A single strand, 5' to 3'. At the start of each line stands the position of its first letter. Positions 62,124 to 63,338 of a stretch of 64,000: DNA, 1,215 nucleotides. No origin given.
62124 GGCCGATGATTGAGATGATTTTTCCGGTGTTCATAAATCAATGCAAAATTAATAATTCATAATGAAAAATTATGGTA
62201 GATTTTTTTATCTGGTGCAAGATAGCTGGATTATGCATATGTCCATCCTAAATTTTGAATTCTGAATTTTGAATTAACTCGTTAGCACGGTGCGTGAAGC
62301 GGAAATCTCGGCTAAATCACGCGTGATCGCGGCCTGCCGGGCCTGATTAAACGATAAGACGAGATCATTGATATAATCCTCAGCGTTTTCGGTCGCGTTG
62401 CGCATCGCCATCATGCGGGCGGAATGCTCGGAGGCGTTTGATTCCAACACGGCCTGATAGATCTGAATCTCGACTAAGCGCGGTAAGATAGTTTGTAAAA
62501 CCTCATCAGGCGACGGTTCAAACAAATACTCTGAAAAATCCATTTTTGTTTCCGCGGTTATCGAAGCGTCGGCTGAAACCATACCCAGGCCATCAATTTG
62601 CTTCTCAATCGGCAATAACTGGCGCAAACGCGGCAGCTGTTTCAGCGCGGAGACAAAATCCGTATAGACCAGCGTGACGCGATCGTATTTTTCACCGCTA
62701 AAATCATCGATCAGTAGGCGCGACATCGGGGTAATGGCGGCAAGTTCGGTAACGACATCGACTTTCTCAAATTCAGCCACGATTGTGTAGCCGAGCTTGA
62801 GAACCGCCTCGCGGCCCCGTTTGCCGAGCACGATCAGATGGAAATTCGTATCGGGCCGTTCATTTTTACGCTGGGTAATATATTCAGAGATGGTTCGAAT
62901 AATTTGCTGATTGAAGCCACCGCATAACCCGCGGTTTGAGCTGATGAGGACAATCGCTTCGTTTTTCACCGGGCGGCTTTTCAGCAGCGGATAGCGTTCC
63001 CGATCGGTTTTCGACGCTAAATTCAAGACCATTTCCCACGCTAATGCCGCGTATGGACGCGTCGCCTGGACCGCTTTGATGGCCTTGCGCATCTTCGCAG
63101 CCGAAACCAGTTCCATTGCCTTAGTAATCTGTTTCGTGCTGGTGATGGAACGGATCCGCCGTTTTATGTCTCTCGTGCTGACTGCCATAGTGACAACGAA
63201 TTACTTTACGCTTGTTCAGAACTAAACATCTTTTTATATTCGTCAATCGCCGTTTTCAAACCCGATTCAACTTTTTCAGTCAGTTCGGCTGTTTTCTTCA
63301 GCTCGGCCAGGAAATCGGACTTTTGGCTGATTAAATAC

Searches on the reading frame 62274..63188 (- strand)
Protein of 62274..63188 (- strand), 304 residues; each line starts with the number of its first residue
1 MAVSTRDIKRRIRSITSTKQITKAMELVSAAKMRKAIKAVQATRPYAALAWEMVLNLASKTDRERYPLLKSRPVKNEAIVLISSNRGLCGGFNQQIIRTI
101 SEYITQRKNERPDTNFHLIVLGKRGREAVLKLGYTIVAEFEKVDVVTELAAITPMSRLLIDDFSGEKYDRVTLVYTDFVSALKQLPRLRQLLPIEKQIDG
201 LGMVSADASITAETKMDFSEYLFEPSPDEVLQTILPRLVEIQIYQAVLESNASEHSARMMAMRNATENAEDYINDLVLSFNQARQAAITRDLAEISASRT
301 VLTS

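Call 40: find_encoding_contigs(protein=window:62274-63188:-, flank=10000, max_places=1)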
Protein window:62274-63188:- (304 aa): 23 contigs read that carry it; 1 place shown.
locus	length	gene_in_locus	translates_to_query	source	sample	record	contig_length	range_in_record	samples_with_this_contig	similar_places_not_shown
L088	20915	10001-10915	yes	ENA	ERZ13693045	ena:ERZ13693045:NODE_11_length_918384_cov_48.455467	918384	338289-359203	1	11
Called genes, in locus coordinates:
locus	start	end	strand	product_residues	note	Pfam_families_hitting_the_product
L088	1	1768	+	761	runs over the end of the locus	-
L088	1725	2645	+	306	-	PF01875:Memo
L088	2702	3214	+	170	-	PF02674:Colicin_V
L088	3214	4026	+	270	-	PF01026:TatD_DNase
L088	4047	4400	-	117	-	-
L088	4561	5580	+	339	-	PF02646:RmuC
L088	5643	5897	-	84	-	-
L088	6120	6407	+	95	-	PF09527:ATPase_gene1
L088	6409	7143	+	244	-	PF00119:ATP-synt_A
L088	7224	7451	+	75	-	PF00137:ATP-synt_C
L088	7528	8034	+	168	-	PF00430:ATP-synt_B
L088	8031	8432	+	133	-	PF00213:OSCP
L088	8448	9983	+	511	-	PF02874:ATP-synt_ab_N, PF00006:ATP-synt_ab, PF00306:ATP-synt_ab_C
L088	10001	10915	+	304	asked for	PF00231:ATP-synt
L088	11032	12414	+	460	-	PF02874:ATP-synt_ab_N, PF00006:ATP-synt_ab, PF22919:ATP-synt_VA_C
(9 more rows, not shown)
